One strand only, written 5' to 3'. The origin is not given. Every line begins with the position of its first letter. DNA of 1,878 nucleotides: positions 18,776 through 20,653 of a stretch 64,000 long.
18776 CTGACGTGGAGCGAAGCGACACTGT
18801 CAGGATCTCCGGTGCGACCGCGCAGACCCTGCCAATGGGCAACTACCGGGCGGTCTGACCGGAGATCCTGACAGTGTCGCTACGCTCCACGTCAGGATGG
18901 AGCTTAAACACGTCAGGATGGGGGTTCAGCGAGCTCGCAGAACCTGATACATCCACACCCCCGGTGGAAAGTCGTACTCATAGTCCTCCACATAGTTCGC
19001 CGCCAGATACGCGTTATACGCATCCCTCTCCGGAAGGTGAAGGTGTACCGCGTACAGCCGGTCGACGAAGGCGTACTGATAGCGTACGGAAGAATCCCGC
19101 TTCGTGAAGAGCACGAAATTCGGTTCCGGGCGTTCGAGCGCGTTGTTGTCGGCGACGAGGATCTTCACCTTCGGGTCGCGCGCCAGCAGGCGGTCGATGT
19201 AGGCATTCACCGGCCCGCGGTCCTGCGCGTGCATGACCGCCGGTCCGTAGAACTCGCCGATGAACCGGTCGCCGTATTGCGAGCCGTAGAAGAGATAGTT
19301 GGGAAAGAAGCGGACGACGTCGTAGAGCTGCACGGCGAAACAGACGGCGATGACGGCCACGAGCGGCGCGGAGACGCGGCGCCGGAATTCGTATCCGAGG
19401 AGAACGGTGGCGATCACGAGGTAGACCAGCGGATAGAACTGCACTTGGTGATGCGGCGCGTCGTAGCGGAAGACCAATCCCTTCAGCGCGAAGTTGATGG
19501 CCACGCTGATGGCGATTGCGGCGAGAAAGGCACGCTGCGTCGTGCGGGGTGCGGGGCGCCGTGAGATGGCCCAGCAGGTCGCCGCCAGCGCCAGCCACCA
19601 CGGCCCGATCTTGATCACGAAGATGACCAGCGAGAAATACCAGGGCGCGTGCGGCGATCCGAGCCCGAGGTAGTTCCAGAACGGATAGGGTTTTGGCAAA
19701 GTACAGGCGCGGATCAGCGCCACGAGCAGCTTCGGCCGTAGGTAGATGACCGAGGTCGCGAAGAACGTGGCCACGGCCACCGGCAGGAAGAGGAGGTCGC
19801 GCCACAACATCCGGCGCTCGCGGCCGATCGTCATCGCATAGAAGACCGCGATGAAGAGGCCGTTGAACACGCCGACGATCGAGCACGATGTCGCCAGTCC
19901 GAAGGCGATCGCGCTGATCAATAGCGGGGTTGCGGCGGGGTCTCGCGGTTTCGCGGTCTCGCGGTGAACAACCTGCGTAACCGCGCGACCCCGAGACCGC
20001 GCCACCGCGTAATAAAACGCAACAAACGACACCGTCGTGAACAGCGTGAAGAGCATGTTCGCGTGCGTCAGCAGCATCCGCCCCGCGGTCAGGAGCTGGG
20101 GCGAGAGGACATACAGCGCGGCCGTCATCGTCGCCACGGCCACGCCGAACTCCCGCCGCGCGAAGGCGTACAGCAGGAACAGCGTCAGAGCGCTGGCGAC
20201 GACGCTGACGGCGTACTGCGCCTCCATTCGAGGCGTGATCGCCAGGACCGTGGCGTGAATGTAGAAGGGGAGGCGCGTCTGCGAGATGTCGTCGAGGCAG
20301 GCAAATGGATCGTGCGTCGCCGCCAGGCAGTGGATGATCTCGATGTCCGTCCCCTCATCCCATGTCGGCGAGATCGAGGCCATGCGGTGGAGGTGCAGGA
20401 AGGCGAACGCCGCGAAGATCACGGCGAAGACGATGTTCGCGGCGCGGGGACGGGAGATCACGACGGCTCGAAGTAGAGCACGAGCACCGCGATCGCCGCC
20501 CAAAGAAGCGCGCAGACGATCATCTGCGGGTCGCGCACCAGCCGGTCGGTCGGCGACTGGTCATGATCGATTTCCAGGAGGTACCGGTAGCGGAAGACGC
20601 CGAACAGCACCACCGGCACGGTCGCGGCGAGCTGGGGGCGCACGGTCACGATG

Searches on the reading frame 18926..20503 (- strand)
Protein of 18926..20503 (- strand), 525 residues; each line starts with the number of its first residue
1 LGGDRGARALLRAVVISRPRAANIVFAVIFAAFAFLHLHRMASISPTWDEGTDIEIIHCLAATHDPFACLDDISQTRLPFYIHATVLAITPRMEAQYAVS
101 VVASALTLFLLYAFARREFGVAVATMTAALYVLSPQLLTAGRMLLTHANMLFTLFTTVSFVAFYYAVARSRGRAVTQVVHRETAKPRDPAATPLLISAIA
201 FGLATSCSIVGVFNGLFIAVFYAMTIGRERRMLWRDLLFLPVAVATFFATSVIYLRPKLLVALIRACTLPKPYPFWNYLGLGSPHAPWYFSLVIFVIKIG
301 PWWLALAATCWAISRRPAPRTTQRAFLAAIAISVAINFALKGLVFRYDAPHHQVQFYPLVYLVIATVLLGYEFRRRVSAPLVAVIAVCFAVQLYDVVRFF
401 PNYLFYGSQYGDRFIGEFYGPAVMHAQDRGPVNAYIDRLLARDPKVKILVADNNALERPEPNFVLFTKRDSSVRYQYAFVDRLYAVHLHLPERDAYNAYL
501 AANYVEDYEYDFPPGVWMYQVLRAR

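Call 16: search_protein_families(library=pfam, proteins=[window:18926-20503:-], max_evalue=0.001)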
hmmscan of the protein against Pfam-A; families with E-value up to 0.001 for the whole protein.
window:18926-20503:- (525 aa): 1 family
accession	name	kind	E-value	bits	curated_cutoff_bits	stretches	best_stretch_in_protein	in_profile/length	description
PF13231.12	PMT_2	-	1.7e-06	28.8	26.1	1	79-173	6-99/160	Dolichyl-phosphate-mannose-protein mannosyltransferase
